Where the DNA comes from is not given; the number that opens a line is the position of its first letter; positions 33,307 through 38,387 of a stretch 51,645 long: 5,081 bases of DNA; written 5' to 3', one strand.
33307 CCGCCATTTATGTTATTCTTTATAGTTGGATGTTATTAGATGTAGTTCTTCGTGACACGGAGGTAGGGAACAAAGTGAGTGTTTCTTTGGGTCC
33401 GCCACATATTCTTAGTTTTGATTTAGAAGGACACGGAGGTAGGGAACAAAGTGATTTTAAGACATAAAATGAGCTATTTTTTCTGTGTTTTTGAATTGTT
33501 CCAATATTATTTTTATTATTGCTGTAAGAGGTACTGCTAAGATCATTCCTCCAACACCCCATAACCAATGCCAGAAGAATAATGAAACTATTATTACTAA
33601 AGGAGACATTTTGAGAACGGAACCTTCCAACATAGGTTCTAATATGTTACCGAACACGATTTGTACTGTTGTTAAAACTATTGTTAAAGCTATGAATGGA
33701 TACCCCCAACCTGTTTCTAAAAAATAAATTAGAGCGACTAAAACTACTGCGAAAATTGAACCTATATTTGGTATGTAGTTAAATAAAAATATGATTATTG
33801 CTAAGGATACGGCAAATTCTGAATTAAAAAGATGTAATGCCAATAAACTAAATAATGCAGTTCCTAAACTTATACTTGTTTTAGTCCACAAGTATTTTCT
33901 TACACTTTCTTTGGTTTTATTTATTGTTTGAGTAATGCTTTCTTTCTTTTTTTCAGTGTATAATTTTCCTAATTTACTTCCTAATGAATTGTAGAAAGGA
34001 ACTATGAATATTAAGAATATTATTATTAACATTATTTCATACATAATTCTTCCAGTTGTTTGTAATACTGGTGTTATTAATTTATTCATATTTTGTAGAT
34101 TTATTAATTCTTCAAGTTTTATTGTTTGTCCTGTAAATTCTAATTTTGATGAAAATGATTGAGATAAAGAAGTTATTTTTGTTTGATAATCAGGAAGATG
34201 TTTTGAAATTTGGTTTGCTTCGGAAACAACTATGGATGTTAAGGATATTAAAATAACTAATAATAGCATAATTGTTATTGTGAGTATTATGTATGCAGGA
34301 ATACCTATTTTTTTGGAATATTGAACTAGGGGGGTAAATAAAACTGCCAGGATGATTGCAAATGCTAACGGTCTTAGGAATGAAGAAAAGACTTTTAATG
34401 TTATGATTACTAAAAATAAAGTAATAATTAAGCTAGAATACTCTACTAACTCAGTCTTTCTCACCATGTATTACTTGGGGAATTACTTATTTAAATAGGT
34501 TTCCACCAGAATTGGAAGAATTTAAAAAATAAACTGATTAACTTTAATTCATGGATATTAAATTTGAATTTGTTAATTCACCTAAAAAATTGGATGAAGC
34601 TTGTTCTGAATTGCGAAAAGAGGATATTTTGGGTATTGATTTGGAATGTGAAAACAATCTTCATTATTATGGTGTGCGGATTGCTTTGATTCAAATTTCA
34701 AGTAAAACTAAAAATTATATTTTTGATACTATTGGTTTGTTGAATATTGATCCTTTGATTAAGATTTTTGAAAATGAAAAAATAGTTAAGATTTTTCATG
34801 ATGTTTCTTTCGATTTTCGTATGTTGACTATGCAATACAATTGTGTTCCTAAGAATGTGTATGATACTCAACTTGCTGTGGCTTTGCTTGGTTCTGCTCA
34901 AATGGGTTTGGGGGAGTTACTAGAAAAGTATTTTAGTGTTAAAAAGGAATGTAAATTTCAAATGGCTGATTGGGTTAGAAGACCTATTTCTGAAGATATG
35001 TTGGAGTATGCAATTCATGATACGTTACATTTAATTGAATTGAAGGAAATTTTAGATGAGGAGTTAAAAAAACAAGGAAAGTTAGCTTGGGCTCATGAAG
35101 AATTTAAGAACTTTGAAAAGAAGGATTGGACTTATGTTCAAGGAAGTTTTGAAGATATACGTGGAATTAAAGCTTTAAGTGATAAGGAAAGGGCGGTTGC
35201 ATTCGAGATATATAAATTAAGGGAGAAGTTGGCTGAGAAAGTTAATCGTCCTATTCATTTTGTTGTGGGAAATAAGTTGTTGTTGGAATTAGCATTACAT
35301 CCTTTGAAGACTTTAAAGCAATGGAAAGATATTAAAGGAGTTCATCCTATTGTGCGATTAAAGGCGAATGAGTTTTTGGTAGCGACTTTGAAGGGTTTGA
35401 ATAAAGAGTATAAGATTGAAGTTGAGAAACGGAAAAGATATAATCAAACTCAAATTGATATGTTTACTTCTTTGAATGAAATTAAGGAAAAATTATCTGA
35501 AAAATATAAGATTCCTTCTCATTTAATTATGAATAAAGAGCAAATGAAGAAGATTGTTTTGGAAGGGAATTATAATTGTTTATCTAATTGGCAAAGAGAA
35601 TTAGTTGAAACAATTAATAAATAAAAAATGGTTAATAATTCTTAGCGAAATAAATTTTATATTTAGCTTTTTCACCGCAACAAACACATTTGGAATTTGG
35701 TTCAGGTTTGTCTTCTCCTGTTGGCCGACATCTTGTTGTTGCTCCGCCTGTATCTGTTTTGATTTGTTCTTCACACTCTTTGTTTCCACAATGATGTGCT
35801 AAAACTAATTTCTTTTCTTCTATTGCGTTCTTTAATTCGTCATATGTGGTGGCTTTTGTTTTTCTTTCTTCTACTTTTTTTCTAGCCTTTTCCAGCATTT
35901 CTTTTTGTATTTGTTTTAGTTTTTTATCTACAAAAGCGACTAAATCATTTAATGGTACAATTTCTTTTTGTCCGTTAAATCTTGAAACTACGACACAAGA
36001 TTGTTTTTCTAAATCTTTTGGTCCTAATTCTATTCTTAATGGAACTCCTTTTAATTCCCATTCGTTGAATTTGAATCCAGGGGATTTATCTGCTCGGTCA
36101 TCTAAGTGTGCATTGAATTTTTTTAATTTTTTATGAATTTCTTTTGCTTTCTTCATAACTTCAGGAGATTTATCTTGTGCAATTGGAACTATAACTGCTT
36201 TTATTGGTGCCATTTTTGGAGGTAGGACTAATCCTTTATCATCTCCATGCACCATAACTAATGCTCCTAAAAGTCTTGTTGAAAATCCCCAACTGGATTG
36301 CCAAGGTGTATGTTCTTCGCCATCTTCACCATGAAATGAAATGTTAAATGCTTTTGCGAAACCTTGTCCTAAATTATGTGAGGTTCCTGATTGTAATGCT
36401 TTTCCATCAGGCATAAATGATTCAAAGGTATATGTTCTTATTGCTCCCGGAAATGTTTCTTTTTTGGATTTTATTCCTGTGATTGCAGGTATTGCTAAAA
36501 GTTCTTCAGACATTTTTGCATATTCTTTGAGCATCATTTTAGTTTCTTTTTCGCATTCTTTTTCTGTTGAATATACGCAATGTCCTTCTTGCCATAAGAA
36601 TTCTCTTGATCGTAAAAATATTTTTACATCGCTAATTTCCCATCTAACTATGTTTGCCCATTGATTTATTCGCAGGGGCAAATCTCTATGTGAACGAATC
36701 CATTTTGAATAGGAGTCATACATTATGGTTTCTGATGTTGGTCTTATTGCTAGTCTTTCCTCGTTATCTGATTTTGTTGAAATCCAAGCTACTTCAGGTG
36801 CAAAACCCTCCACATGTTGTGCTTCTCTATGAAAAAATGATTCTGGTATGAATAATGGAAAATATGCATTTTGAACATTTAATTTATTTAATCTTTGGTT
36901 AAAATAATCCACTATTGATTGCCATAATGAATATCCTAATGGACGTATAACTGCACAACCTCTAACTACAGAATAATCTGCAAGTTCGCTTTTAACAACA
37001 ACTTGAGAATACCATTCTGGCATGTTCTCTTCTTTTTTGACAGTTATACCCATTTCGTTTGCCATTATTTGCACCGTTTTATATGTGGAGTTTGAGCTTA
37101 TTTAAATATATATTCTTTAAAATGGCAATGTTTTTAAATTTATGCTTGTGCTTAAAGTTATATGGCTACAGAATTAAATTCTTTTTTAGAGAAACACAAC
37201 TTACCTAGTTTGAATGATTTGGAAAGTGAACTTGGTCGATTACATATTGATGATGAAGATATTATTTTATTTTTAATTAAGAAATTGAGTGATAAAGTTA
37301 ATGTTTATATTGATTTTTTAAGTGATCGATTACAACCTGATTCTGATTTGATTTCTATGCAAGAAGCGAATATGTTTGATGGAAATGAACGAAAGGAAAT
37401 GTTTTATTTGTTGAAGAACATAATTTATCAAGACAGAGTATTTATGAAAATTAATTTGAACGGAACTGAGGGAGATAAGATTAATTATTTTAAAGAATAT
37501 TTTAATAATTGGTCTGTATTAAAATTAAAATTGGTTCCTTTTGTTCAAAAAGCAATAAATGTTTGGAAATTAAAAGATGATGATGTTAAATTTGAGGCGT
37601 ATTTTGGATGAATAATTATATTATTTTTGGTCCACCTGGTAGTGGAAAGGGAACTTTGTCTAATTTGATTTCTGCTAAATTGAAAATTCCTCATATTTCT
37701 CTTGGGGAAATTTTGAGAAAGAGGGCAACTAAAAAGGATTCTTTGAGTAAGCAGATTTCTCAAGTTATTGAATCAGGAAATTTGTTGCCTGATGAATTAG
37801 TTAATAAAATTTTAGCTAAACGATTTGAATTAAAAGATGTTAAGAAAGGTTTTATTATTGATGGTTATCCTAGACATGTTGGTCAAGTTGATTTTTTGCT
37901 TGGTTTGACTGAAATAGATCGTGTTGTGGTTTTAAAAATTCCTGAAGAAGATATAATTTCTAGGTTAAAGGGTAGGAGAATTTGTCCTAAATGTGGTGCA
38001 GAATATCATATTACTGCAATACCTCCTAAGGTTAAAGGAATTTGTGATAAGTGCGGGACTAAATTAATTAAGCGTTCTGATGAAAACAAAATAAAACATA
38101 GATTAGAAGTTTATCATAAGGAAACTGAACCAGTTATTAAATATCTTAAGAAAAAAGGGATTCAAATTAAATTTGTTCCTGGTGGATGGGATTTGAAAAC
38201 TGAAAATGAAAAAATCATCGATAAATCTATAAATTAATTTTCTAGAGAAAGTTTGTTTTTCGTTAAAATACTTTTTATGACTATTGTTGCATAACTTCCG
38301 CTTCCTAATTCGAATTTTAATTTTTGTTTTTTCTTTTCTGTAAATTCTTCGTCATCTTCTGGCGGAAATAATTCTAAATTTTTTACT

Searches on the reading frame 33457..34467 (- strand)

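Call 7: search_protein_families(library=pfam, proteins=[window:33457-34467:-])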
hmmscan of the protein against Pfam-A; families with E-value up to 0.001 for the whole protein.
window:33457-34467:- (336 aa): 1 family
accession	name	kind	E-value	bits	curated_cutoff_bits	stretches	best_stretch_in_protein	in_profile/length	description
PF01594.21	AI-2E_transport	-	4.6e-51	174.4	34.3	1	13-325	4-326/327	AI-2E family transporter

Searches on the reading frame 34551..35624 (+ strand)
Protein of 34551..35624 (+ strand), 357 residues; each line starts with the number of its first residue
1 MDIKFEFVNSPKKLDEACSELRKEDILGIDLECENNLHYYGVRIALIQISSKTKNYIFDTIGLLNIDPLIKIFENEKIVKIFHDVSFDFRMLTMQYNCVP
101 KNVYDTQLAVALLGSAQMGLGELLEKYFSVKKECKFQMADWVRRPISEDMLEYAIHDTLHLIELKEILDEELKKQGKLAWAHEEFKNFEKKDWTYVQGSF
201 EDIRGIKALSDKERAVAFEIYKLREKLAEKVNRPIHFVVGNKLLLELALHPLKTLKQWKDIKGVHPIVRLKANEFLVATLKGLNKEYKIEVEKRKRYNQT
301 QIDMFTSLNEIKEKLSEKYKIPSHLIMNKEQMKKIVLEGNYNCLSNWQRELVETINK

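Call 7: search_protein_families(library=pfam, proteins=[window:34551-35624:+])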
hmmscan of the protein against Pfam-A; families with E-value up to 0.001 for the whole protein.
window:34551-35624:+ (357 aa): 2 families
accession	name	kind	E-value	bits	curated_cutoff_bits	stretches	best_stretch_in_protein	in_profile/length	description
PF01612.26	DNA_pol_A_exo1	-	2e-36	125.8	23.6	1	6-172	2-172/173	3'-5' exonuclease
PF00570.28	HRDC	-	3.4e-09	37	23.8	1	215-266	3-54/68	HRDC domain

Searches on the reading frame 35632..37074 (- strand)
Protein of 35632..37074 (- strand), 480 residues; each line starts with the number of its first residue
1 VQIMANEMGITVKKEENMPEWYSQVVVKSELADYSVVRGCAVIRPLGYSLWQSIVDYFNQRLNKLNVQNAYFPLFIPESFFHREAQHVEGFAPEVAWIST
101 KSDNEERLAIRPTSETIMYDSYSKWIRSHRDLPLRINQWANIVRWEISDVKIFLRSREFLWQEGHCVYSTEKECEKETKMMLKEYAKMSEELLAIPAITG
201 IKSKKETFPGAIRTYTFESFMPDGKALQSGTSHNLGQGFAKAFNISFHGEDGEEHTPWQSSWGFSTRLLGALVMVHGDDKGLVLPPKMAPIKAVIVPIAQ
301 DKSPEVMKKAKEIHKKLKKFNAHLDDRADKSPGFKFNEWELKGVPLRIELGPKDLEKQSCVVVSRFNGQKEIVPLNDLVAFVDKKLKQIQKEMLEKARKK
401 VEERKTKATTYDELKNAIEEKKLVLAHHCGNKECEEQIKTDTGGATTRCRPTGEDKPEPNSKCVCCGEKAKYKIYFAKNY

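Call 7: search_protein_families(library=pfam, proteins=[window:35632-37074:-])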
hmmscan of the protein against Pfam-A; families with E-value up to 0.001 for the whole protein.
window:35632-37074:- (480 aa): 3 families
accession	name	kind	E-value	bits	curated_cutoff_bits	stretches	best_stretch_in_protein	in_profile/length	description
PF00587.30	tRNA-synt_2b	-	1.1e-24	88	29.3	1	100-273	3-176/179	tRNA synthetase class II core domain (G, H, P, S and T)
PF09180.16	ProRS-C_1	-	1.6e-21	76.6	31.5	1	411-480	1-71/71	Prolyl-tRNA synthetase, C-terminal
PF03129.25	HGTP_anticodon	-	8.9e-19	67.9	21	1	292-384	1-93/94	Anticodon binding domain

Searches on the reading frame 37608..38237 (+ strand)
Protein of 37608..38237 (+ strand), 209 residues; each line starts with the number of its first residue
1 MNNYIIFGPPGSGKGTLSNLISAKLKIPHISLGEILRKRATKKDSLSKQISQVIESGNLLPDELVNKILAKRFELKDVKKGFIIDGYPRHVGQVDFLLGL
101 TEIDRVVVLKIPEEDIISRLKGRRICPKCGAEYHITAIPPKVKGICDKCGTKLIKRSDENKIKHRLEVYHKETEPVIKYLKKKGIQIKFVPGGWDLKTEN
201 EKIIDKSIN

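Call 72: search_protein_families(library=pfam, proteins=[window:37608-38237:+])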
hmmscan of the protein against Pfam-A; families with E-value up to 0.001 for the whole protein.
window:37608-38237:+ (209 aa): 6 families
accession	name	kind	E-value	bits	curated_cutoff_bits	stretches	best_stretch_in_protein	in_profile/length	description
PF00406.28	ADK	-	2.4e-37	128.8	26.8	1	6-184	1-150/151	Adenylate kinase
PF13207.12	AAA_17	-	5e-23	82.3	27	1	7-123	1-122/136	AAA domain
PF05191.20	ADK_lid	-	3.3e-17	62.5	26.6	1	123-158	1-36/36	Adenylate kinase, active site lid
PF13238.12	AAA_18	-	1.4e-08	35.6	29.4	1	5-124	2-112/128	AAA domain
PF17213.9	Hydin_ADK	-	1.3e-05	25.9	27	0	59-86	168-195/196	Hydin Adenylate kinase-like domain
PF00005.33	ABC_tran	-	0.00041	21.4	25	1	4-68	14-79/137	ABC transporter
